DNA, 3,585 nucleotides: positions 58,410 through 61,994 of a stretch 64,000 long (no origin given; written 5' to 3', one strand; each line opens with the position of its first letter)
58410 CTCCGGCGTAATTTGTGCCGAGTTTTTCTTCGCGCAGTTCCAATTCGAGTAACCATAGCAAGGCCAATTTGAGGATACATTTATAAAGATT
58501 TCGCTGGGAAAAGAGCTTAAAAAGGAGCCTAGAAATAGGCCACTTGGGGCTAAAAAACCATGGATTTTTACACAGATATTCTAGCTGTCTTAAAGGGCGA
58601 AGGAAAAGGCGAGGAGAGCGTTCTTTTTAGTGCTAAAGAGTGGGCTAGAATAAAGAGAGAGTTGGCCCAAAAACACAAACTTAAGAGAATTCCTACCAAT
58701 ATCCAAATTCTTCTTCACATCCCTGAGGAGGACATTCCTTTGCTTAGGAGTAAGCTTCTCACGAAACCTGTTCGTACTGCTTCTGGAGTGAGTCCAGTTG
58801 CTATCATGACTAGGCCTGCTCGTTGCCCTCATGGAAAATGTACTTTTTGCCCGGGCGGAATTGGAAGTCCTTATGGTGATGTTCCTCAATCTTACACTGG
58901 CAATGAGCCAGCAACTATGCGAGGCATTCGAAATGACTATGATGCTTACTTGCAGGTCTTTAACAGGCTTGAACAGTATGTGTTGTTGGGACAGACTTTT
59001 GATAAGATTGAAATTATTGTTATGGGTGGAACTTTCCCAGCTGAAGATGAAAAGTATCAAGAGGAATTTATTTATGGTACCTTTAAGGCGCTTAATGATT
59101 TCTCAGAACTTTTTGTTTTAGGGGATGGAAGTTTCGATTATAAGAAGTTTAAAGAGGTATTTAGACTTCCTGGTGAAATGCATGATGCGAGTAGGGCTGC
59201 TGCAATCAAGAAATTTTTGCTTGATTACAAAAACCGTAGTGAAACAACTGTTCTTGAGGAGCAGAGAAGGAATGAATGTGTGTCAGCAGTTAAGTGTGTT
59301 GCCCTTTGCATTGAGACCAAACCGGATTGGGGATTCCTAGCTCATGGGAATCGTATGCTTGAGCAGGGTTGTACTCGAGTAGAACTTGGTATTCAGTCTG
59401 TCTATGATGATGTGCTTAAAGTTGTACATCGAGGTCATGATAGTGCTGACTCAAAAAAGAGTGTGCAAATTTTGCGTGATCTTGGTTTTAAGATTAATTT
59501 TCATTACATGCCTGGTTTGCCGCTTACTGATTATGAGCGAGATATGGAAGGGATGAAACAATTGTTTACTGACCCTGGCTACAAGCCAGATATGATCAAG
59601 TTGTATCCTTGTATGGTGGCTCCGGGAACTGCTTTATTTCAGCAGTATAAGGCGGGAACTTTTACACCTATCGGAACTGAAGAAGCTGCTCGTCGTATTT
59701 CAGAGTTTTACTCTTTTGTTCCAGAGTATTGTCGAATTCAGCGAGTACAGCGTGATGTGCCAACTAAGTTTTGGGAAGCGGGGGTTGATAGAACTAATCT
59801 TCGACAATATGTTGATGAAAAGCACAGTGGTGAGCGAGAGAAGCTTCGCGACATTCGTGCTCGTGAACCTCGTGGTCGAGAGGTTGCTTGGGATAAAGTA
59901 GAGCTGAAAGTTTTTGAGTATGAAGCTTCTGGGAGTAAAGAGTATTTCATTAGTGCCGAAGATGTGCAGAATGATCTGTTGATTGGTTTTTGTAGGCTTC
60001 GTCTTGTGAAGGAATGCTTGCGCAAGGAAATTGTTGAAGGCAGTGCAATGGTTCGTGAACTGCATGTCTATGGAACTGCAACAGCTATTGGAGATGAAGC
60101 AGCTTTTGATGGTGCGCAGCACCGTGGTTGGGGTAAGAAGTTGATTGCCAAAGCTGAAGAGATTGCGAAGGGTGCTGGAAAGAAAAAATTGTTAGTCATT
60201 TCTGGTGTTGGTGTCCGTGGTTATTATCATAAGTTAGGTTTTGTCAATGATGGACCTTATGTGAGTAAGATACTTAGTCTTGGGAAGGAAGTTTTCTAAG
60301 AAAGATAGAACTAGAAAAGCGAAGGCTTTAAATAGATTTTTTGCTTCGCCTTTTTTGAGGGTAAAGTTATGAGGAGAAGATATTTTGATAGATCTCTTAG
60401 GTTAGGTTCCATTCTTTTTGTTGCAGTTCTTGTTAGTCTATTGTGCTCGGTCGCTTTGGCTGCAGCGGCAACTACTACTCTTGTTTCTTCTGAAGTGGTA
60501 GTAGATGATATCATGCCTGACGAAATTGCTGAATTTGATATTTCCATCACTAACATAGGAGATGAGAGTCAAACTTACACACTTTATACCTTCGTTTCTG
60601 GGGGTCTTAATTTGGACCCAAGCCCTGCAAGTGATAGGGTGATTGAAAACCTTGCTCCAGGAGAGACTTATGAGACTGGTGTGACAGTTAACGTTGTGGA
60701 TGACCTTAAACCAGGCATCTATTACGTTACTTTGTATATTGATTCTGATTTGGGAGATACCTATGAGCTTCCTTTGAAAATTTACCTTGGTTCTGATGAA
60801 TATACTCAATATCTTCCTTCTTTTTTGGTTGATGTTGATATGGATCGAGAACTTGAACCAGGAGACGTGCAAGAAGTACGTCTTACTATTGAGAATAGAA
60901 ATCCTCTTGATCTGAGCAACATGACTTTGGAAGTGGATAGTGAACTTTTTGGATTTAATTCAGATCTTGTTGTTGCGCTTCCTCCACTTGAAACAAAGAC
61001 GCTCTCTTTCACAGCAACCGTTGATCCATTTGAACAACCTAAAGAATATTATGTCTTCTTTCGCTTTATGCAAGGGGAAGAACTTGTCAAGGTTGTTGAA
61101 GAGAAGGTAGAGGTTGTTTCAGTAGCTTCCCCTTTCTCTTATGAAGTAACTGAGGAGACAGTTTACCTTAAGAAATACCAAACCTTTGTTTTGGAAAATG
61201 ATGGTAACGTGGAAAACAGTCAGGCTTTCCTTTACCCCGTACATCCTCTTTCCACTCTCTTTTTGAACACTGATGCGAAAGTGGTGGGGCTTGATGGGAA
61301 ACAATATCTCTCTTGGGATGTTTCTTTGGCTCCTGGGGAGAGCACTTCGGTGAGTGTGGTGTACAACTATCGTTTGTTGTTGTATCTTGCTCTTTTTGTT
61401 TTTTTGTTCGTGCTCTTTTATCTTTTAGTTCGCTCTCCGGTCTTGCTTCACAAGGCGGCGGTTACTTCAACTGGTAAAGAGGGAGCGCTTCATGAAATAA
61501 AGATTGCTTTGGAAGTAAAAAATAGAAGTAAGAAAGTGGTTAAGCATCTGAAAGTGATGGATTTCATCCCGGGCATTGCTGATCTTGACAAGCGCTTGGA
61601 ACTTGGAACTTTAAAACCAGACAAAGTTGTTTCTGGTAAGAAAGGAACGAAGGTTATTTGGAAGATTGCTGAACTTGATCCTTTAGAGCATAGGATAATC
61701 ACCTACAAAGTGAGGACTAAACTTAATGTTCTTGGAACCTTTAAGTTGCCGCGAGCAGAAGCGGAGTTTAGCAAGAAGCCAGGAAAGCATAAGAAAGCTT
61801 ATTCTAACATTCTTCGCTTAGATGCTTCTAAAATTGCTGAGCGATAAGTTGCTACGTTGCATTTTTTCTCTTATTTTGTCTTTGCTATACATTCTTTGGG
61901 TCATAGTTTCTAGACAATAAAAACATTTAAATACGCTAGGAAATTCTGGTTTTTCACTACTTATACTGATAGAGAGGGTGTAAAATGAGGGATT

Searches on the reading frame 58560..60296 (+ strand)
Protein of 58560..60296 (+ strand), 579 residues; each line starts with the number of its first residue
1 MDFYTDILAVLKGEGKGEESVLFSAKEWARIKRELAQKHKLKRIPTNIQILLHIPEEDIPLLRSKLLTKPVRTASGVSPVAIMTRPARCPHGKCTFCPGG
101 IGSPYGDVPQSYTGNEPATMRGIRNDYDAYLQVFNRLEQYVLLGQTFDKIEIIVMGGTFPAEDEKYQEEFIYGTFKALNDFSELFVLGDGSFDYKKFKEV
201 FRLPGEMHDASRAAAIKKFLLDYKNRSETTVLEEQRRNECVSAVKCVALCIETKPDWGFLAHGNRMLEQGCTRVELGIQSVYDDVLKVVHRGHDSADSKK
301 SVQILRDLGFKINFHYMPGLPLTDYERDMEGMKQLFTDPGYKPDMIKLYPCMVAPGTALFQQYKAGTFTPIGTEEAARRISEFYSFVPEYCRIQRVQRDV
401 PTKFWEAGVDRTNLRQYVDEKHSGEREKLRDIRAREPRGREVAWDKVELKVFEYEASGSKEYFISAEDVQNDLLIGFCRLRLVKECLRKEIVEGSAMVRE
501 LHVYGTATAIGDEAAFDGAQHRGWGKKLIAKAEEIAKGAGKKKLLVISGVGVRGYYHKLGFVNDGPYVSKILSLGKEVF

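Call 22: search_protein_families(library=pfam, proteins=[window:58560-60296:+], max_evalue=0.001)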
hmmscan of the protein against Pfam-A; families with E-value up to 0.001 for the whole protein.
window:58560-60296:+ (579 aa): 5 families
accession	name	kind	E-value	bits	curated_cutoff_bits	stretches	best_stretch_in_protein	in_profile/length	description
PF16199.10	Radical_SAM_C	-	8.1e-18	64.7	31.9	1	343-420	1-81/85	Radical_SAM C-terminal domain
PF23613.1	ELP3_N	-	3.7e-11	43.2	27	1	28-74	24-70/70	ELP3 N-terminal domain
PF04055.27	Radical_SAM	-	4e-11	43.8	29.5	1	260-324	91-158/166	Radical SAM superfamily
PF00583.31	Acetyltransf_1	-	1.1e-05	26.2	20.7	1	435-561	10-116/116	Acetyltransferase (GNAT) family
PF13673.13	Acetyltransf_10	-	0.00049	20.5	23.6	0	519-566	63-112/128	Acetyltransferase (GNAT) domain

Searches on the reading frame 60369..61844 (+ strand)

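Call 22: search_protein_families(library=pfam, proteins=[window:60369-61844:+], max_evalue=0.001)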
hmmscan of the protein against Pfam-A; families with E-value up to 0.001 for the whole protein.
window:60369-61844:+ (492 aa): 2 families
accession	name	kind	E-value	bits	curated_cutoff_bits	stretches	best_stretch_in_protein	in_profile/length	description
PF07705.17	CARDB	-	2.3e-08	34.6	22.7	0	39-127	6-86/101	CARDB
PF18000.7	Top6b_C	-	0.00011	22.7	28.6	0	300-329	60-89/111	Type 2 DNA topoisomerase 6 subunit B C-terminal domain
